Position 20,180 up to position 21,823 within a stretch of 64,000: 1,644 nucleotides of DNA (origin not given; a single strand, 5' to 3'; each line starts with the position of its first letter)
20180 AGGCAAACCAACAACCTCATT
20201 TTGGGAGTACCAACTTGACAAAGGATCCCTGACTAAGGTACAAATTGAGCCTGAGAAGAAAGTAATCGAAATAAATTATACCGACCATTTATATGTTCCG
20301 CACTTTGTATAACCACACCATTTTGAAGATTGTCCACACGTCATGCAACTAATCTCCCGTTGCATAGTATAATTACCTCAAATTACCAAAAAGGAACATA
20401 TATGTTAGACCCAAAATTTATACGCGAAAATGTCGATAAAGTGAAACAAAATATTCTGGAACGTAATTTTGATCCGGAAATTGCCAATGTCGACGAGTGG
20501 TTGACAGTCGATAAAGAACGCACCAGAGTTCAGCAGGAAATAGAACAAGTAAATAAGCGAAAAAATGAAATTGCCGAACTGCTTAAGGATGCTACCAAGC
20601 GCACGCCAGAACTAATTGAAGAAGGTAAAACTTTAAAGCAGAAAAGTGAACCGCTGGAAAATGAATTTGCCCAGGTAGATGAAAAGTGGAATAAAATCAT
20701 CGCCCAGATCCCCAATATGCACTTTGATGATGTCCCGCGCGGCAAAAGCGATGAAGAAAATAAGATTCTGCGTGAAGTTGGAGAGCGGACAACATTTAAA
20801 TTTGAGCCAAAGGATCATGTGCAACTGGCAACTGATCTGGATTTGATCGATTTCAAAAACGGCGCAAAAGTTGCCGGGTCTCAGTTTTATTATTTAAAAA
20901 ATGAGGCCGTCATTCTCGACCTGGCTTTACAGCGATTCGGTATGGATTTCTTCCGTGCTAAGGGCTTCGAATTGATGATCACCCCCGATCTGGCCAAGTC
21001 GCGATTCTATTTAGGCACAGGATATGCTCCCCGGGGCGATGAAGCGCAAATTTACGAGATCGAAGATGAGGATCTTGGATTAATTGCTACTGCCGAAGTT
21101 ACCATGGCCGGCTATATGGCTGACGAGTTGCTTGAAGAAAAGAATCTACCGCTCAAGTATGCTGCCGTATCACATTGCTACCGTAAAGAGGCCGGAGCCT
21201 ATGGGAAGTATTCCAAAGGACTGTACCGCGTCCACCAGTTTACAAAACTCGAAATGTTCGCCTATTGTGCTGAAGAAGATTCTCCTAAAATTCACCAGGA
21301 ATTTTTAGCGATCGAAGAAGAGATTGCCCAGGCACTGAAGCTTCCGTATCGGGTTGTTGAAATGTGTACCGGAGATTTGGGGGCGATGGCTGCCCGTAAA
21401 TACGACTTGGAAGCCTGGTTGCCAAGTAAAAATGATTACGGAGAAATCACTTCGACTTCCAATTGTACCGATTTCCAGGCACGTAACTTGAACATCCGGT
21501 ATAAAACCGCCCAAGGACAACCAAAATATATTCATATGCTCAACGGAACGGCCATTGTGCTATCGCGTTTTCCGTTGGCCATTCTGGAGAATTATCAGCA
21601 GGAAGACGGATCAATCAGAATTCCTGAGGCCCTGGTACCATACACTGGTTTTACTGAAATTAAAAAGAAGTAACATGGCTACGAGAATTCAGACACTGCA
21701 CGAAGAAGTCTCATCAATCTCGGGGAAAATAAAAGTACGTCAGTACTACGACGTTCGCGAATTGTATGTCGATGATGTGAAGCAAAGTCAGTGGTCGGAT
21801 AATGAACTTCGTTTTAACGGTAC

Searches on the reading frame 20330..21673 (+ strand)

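Call 35: search_protein_families(library=pfam, proteins=[window:20330-21673:+], max_evalue=0.00001)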
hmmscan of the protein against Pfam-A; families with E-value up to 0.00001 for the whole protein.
window:20330-21673:+ (447 aa): 2 families
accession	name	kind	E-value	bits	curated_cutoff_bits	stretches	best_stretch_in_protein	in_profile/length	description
PF00587.30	tRNA-synt_2b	-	6.6e-36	124.5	29.3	1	245-422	4-179/179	tRNA synthetase class II core domain (G, H, P, S and T)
PF02403.27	Seryl_tRNA_N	-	6.5e-21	75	28.2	1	25-130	1-107/108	Seryl-tRNA synthetase N-terminal domain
